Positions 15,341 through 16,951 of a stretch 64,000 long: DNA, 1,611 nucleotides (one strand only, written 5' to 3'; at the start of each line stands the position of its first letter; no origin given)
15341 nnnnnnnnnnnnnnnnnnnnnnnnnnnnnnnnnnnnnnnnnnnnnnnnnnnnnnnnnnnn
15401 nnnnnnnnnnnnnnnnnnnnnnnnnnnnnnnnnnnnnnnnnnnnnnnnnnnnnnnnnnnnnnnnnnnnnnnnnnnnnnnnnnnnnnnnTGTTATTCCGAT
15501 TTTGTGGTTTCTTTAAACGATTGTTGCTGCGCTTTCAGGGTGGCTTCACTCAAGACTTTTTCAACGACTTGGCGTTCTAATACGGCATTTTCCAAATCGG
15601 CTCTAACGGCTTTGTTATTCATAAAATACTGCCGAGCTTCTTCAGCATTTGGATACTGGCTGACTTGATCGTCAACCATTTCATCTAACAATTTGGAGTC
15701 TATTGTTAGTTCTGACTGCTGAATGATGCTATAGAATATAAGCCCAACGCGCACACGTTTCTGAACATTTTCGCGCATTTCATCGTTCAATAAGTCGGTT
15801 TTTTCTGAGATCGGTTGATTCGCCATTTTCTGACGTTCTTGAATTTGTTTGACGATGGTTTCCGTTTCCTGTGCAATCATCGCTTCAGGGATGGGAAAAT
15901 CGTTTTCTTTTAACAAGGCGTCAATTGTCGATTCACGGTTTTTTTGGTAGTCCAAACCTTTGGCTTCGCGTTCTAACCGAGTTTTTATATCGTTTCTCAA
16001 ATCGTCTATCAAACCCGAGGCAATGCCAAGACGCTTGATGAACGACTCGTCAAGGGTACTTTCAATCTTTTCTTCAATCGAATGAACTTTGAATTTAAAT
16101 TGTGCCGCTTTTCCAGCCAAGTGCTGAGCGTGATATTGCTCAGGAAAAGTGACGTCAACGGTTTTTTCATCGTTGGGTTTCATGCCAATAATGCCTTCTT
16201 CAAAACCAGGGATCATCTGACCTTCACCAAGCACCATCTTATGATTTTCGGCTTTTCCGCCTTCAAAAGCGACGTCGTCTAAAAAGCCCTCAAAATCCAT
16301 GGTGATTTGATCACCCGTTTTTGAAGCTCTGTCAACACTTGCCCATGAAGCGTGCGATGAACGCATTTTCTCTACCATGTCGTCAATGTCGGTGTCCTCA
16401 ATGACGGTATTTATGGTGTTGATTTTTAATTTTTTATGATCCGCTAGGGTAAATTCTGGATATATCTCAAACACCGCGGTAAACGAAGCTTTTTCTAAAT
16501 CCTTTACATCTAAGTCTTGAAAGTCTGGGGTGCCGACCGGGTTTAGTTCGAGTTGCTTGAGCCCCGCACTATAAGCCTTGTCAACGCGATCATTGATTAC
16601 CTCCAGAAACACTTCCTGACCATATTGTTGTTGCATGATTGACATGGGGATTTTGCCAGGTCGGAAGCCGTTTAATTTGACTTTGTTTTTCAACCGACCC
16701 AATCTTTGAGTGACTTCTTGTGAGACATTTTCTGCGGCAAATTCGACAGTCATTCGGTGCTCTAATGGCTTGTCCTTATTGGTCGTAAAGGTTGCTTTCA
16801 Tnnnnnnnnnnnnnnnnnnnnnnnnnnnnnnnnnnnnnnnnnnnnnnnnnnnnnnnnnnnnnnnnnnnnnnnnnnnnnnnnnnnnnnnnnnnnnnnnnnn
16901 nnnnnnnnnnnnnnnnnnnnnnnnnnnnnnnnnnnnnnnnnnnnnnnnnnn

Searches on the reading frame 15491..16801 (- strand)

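Call 85: search_protein_families(library=pfam, proteins=[window:15491-16801:-], max_evalue=0.001)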
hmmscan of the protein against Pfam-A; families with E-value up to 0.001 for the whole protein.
window:15491-16801:- (436 aa): 3 families
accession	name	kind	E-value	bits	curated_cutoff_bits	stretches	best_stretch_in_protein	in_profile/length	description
PF05697.18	Trigger_N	-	3.3e-34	118.7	22.2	1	5-146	3-144/144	Bacterial trigger factor protein (TF)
PF05698.19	Trigger_C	-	6.9e-27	94.9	22.7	1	265-417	2-161/162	Bacterial trigger factor protein (TF) C-terminus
PF00254.34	FKBP_C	-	2.1e-18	66.9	21.1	1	158-239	3-91/94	FKBP-type peptidyl-prolyl cis-trans isomerase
